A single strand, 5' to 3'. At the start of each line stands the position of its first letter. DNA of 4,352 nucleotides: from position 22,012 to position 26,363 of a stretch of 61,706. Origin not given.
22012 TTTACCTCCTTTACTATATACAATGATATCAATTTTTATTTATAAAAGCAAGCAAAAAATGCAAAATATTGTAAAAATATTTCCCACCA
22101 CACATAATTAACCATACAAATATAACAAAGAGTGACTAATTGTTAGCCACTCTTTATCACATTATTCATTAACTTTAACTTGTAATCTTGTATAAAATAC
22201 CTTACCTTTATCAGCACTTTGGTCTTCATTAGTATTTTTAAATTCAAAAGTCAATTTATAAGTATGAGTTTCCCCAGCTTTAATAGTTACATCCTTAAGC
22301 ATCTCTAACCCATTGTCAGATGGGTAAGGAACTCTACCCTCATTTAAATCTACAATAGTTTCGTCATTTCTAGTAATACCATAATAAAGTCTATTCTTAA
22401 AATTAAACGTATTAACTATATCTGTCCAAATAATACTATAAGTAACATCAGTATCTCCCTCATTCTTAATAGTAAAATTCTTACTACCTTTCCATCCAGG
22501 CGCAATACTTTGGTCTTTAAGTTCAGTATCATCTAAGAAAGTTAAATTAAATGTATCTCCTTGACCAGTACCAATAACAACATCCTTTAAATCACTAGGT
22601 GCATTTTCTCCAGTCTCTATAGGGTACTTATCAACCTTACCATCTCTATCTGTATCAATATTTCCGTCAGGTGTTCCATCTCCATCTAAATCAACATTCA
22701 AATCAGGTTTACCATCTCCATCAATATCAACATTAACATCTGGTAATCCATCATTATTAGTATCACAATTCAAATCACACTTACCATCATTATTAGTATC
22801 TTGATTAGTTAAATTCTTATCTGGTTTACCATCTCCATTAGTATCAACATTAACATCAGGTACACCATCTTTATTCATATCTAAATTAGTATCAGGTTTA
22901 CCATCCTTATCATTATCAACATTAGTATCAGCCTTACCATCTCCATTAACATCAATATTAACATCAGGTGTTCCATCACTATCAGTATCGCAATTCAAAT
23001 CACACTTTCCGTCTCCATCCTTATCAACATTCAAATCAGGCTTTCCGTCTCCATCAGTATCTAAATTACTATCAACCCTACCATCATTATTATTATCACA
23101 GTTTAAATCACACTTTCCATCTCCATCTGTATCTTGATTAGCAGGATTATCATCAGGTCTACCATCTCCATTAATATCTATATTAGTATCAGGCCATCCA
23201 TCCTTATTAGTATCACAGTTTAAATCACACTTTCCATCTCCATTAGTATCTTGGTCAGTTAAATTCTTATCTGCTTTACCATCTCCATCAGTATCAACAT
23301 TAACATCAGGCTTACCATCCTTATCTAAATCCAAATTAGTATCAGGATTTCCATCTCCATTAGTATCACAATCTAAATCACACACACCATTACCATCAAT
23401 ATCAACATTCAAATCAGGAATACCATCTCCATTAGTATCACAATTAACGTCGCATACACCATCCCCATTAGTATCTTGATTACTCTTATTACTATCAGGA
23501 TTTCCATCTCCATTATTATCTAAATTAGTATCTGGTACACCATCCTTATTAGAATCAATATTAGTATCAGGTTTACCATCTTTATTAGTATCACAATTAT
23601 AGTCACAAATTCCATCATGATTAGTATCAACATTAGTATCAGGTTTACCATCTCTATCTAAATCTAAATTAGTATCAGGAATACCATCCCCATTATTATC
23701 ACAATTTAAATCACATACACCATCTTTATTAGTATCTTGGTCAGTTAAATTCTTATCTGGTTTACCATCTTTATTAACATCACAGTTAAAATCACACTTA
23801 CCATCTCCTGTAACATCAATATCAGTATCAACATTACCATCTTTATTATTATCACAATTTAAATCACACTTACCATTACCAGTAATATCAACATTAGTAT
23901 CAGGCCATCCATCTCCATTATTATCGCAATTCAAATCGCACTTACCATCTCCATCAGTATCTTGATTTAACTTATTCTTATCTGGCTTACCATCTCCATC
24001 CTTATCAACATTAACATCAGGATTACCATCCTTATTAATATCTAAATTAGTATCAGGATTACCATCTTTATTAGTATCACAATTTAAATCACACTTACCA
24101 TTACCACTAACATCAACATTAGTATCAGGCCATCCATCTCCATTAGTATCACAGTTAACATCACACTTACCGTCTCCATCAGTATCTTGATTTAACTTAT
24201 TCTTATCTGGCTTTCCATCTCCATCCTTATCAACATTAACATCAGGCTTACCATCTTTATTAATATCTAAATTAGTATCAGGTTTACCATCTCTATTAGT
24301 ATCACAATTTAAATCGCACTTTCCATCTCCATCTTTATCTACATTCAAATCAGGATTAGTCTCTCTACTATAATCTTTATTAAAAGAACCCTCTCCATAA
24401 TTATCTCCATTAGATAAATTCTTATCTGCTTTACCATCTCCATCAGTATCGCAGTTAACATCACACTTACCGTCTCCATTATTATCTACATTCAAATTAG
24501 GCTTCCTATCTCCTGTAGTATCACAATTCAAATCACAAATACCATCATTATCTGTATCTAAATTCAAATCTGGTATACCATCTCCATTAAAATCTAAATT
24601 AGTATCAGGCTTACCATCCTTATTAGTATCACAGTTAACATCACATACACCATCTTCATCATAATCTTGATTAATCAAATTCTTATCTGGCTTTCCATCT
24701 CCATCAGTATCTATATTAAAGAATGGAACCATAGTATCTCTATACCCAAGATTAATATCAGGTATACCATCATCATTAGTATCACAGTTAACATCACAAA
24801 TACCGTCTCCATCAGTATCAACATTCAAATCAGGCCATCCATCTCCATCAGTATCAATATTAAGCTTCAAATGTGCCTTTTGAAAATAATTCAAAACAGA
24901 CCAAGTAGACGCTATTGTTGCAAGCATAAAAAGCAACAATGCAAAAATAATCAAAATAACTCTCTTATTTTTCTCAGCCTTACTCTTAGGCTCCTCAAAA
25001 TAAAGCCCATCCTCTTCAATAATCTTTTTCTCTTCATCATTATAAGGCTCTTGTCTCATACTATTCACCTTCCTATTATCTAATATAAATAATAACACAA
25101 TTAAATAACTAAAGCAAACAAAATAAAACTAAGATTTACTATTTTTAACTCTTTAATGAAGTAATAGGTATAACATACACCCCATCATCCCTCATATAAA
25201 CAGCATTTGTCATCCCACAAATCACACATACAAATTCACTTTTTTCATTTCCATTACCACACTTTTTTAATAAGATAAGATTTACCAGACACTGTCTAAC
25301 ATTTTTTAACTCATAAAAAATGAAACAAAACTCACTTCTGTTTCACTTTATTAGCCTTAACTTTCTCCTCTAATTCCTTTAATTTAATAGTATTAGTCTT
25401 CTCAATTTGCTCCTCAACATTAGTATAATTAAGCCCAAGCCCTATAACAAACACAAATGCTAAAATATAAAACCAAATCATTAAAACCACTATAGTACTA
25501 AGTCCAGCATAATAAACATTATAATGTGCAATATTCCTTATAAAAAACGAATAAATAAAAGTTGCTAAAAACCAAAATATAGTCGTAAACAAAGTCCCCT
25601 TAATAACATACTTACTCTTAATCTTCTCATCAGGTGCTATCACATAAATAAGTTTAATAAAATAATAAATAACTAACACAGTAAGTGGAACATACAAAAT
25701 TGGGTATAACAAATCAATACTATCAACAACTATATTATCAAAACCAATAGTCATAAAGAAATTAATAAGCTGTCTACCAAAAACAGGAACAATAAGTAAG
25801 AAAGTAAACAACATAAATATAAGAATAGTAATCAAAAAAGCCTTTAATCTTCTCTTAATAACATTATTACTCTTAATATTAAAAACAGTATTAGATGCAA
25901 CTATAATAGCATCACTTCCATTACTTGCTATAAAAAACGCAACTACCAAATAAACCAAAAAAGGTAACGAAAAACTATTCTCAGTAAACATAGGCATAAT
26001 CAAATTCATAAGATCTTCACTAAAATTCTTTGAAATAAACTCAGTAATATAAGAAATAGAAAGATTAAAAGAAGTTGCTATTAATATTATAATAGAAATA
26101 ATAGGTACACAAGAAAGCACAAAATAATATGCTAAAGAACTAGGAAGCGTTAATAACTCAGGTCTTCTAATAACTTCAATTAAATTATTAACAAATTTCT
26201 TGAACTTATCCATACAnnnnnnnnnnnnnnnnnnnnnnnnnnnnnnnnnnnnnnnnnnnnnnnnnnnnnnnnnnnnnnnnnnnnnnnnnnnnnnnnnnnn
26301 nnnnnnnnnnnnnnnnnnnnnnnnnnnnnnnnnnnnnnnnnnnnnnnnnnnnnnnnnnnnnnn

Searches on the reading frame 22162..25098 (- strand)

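Call 7: search_protein_families(library=pfam, proteins=[window:22162-25098:-], max_evalue=0.01)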
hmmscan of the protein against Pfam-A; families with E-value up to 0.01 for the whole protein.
window:22162-25098:- (978 aa): 1 family
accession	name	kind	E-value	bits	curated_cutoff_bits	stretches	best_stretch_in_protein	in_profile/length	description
PF15529.11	Ntox24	-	2.4e-05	25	24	0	457-501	29-72/91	Bacterial toxin 24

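Call 8: search_protein_families(library=ncbifam, proteins=[window:22162-25098:-], max_evalue=0.01)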
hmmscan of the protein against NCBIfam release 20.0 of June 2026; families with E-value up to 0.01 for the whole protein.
window:22162-25098:- (978 aa): 4 families
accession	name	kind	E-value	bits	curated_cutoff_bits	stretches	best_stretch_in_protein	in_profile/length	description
NF033609.2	MSCRAMM_ClfA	exception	2.2e-37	128.3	1150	3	536-822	571-852/934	MSCRAMM family adhesin clumping factor ClfA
NF012181.0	MSCRAMM_SdrD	exception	2e-35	121.6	2500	4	649-820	1141-1314/1379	MSCRAMM family adhesin SdrD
NF000535.3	MSCRAMM_SdrC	exception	3.2e-35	121.4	1700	4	650-822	731-904/963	MSCRAMM family adhesin SdrC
NF033845.1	MSCRAMM_ClfB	exception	1.2e-33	116.1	999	4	585-841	566-817/871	MSCRAMM family adhesin clumping factor ClfB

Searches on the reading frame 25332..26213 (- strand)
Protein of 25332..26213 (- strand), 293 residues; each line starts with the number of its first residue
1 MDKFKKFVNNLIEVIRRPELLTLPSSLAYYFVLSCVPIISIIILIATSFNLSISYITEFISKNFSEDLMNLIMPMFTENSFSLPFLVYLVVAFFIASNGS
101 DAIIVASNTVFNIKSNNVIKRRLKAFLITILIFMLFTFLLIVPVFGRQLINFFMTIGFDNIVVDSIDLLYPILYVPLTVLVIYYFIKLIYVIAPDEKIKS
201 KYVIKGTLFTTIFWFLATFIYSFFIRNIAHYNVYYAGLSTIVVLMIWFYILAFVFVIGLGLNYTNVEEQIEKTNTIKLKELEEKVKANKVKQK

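Call 7: search_protein_families(library=pfam, proteins=[window:25332-26213:-], max_evalue=0.01)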
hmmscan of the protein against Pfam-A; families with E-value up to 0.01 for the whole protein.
window:25332-26213:- (293 aa): 2 families
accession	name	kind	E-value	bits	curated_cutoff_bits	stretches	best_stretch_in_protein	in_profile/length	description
PF03631.20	Virul_fac_BrkB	-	3e-37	129.1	33.7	1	22-264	7-254/259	Virulence factor BrkB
PF06480.20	FtsH_ext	-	0.0079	16.8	25.5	1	246-291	1-44/103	FtsH Extracellular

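Call 8: search_protein_families(library=ncbifam, proteins=[window:25332-26213:-], max_evalue=0.01)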
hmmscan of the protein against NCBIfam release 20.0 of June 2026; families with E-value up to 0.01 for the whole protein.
window:25332-26213:- (293 aa): 3 families
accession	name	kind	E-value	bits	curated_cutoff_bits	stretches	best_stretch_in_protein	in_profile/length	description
TIGR00765.1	yihY_not_rbn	subfamily_domain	2.6e-22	79.9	73.15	1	7-262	2-253/259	YihY family inner membrane protein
NF002457.0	PRK01637.1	equivalog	4.5e-11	42.5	307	1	3-278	15-285/295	virulence factor BrkB family protein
NF003256.0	PRK04214.1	equivalog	8.3e-05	21.7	500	1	15-258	27-266/412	ribonuclease BN/unknown domain fusion protein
